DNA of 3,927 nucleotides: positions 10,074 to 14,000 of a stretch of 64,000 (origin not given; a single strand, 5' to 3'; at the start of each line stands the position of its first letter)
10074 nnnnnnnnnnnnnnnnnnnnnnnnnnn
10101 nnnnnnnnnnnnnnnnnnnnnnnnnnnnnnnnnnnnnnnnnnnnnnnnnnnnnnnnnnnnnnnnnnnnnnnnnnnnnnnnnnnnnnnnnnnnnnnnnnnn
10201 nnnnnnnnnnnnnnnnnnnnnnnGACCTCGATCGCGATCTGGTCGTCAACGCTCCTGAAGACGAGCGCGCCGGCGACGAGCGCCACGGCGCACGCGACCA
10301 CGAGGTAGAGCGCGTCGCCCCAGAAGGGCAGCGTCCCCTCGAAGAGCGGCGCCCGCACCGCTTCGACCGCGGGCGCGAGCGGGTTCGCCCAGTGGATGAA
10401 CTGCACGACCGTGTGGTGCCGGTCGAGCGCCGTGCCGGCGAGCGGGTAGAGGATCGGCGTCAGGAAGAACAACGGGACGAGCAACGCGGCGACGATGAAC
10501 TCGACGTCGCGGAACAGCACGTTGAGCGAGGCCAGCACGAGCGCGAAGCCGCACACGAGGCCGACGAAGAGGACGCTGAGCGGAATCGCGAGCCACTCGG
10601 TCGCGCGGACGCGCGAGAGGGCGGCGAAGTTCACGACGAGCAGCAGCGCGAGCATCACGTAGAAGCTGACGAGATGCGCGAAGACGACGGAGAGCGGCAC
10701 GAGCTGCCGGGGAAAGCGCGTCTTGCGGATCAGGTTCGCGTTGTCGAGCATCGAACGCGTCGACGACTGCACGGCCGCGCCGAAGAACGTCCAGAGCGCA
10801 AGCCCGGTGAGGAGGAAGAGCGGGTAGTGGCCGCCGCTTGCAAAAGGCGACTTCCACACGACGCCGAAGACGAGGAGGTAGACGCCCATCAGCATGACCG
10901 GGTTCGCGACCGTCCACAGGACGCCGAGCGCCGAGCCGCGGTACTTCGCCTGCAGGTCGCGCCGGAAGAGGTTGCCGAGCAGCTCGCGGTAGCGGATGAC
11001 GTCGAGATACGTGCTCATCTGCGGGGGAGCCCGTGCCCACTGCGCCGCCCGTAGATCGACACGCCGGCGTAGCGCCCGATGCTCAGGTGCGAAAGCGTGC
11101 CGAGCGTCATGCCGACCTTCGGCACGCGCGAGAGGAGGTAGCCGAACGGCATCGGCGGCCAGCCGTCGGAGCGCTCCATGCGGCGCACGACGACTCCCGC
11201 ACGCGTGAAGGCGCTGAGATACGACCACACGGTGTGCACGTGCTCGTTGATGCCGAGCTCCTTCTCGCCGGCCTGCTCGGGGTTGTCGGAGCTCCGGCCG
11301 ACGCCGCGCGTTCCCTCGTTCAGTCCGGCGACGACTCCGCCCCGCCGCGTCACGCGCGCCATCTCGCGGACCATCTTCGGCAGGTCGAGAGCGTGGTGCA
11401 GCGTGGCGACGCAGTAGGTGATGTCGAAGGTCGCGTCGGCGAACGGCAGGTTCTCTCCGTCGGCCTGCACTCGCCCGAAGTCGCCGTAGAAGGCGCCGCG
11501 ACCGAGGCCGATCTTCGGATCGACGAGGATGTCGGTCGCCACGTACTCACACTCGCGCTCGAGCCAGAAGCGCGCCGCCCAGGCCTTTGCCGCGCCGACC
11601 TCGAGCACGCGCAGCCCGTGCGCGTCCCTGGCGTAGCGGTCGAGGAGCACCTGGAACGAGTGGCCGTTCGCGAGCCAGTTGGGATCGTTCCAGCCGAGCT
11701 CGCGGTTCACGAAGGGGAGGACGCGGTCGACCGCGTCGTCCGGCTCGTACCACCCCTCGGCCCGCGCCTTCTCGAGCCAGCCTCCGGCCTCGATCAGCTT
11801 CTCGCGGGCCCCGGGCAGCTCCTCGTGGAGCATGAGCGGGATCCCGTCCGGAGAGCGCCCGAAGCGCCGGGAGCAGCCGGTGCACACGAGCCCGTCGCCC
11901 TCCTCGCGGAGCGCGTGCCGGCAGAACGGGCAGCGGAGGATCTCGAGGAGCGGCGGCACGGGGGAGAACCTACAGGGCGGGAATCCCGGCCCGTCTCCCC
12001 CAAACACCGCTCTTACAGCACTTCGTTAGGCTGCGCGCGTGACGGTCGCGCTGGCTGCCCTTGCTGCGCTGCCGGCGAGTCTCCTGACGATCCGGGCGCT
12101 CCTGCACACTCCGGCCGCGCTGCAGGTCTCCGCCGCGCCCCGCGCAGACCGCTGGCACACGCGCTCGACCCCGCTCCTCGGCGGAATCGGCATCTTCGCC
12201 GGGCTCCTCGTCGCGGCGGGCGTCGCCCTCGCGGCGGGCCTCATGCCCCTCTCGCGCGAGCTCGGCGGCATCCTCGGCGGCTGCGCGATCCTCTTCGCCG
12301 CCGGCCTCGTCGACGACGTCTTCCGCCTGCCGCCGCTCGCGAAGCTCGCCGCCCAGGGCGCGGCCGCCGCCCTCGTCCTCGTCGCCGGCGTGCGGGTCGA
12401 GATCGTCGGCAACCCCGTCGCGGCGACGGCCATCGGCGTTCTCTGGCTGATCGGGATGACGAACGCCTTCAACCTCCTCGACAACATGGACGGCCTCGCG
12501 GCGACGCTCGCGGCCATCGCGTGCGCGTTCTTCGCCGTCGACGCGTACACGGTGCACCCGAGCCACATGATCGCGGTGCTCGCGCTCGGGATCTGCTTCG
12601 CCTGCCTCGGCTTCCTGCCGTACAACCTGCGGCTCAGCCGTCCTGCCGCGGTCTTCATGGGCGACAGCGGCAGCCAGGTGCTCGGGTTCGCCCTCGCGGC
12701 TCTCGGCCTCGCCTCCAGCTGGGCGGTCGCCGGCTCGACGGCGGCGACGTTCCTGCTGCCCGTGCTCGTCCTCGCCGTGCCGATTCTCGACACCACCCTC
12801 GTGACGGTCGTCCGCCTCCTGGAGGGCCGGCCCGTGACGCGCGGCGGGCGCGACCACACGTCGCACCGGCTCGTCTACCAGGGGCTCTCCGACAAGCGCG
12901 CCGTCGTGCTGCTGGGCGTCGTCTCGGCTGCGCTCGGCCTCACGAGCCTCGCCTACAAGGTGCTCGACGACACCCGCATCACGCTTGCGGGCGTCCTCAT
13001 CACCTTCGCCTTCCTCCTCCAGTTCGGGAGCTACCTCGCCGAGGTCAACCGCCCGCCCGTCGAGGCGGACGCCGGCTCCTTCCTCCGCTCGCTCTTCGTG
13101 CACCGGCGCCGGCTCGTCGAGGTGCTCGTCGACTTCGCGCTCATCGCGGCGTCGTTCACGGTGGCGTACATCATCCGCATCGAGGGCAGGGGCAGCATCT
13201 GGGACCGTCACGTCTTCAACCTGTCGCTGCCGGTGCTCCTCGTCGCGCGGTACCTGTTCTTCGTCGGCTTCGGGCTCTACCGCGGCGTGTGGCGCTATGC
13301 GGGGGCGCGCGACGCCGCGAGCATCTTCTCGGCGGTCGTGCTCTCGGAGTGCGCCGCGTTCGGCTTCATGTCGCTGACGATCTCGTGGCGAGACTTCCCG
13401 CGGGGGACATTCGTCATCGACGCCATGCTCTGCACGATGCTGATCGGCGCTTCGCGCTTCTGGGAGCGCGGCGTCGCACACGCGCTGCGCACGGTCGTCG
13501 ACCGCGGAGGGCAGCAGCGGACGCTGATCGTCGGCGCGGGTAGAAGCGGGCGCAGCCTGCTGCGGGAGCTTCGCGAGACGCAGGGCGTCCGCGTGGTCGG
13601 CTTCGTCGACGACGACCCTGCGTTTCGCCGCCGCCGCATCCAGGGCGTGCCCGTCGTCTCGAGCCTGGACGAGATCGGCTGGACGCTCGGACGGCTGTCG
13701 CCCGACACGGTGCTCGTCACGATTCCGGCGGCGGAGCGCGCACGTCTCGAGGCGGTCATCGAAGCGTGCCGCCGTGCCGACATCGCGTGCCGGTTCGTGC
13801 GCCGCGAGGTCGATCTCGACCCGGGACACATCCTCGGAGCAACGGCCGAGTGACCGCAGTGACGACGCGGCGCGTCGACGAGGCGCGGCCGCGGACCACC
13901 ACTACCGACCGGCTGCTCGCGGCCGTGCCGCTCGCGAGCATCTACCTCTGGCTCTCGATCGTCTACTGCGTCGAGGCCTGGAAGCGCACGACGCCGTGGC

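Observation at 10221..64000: ~54-kb envelope-glycan super-locus built around GT-C-fold membrane transferases and polyprenyl-phosphate-sugar synthases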

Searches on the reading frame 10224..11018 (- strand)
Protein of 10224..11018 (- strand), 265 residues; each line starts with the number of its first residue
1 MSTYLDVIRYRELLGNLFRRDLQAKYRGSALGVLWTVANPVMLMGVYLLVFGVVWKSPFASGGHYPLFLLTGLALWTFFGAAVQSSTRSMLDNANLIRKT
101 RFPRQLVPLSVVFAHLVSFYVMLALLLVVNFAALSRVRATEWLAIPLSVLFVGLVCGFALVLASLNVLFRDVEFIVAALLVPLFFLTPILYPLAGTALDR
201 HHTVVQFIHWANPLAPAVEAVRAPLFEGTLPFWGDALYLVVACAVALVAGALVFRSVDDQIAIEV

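Call 7: search_protein_families(library=pfam, proteins=[window:10224-11018:-], max_evalue=0.01)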
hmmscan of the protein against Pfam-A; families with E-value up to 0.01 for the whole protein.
window:10224-11018:- (265 aa): 1 family
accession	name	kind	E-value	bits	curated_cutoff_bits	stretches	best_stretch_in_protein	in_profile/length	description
PF01061.29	ABC2_membrane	-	3.7e-18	66.3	26.9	1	16-226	5-211/211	ABC-2 type transporter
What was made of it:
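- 10221..11018 (-): wzm: ABC-2 permease. Pfam ABC2_membrane 66.3 bits (call 7)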

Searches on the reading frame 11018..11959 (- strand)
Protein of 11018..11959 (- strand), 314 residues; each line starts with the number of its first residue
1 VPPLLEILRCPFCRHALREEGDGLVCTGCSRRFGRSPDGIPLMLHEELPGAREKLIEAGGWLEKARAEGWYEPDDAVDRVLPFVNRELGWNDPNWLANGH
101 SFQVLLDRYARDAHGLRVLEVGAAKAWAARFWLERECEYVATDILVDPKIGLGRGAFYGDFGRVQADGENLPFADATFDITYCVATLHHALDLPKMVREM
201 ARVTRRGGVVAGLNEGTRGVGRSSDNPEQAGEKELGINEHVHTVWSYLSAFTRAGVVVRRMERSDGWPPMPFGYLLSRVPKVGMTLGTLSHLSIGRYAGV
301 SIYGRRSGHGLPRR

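Call 7: search_protein_families(library=pfam, proteins=[window:11018-11959:-], max_evalue=0.01)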
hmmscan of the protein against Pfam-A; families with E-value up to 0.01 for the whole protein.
window:11018-11959:- (314 aa): 7 families
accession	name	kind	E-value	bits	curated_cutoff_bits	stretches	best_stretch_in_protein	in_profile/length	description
PF08241.18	Methyltransf_11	-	2e-13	51.2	21.2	1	119-210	1-93/95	Methyltransferase domain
PF13649.12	Methyltransf_25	-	1.3e-09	39.1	27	1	118-208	1-97/97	Methyltransferase domain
PF08242.18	Methyltransf_12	-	2.5e-06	28.6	30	1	119-210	1-98/98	Methyltransferase domain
PF03966.22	Trm112p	-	4.9e-06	26.8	22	1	4-33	4-35/40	Trm112p-like protein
PF13489.12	Methyltransf_23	-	2.2e-05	24.7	27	1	106-210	13-114/164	Methyltransferase domain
PF01209.24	Ubie_methyltran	-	6.2e-05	22.9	20.1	1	162-213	101-152/233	ubiE/COQ5 methyltransferase family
PF13847.12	Methyltransf_31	-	0.00014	22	27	1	165-210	60-107/145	Methyltransferase domain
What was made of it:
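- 11015..11959 (-): Methyltransferase 1, with a Trm112p-like zinc ribbon. Candidate chain-terminating cap enzyme. Methyltransf_11 51.2 bits, Trm112p 26.8 bits (call 7)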

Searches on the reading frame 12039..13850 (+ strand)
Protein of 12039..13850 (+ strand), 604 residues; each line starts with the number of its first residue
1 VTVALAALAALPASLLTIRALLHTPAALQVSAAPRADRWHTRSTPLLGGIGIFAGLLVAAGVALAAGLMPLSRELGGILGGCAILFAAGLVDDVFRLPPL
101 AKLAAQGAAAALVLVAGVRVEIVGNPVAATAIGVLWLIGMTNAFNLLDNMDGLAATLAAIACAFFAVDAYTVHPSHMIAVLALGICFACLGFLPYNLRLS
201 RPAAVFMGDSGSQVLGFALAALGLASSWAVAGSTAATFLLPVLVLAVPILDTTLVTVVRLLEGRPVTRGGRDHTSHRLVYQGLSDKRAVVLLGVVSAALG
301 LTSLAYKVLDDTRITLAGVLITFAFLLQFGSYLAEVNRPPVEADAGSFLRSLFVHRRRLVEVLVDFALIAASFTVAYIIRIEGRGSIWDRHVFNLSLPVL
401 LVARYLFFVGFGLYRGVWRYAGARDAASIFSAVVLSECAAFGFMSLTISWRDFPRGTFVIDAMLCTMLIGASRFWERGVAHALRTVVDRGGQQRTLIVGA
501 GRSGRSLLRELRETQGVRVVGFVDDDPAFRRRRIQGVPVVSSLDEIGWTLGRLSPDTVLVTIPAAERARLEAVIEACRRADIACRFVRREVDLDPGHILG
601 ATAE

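Call 7: search_protein_families(library=pfam, proteins=[window:12039-13850:+], max_evalue=0.01)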
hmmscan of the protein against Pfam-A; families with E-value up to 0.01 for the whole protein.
window:12039-13850:+ (604 aa): 5 families
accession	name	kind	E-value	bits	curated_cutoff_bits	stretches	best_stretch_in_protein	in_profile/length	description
PF00953.26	Glycos_transf_4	-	2.8e-29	102.6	27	1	77-225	3-158/160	Glycosyl transferase family 4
PF13727.12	CoA_binding_3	-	1.2e-12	48.6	25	1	411-586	3-173/175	CoA-binding domain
PF02629.25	CoA_binding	-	0.00021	22.4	22.3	1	493-567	4-76/97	CoA binding domain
PF02254.24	TrkA_N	-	0.0027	18.5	23.8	1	496-540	2-45/116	TrkA-N domain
PF01408.29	GFO_IDH_MocA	-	0.0043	18.2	24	1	494-566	2-74/120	Oxidoreductase family, NAD-binding Rossmann fold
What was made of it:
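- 12039..13853 (+): Initiating phosphoglycosyl transferase of the WecA/MraY type, fused to the non-catalytic N-terminal module (TM + CoA_binding_3) of WbaP-type transferases. Glycos_transf_4 102.6 bits, CoA_binding_3 48.6 bits (call 7).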

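Call 22: search_protein_families(library=ncbifam, proteins=[window:12039-13850:+], max_evalue=0.00001)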
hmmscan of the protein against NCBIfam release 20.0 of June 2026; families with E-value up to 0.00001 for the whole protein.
window:12039-13850:+ (604 aa): 7 families
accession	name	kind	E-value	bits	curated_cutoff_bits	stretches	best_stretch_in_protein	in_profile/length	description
TIGR02380.1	ECA_wecA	exception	5.3e-27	94.9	326.05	1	28-334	25-331/346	UDP-N-acetylglucosamine--undecaprenyl-phosphate N-acetylglucosaminephosphotransferase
TIGR03025.1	EPS_sugtrans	subfamily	7.8e-22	78.1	295.55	1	363-589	1-223/445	exopolysaccharide biosynthesis polyprenyl glycosylphosphotransferase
TIGR03023.1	WcaJ_sugtrans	equivalog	1.8e-19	70.4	410.75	1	363-587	1-226/453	undecaprenyl-phosphate glucose phosphotransferase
NF053644.1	MraY_archaea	equivalog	4.2e-19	69.1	450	1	102-299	153-335/340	pseudomurein biosynthesis MraY family phospho-N-acetylmuramoyl-pentapeptide-transferase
TIGR00445.1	mraY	equivalog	2e-11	43.9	192.05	1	126-225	134-244/321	phospho-N-acetylmuramoyl-pentapeptide-transferase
TIGR03022.1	WbaP_sugtrans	subfamily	2.6e-10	40.1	403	1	362-579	2-213/456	undecaprenyl-phosphate galactose phosphotransferase WbaP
TIGR03570.1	NeuD_NnaD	subfamily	2.3e-06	27.3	160.8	1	495-569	2-72/202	NeuD/PglB/VioB family sugar acetyltransferase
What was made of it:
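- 12039..13853 (+): NCBIfam WecA 94.9 bits and EPS_sugtrans positions 1-223 (call 22).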
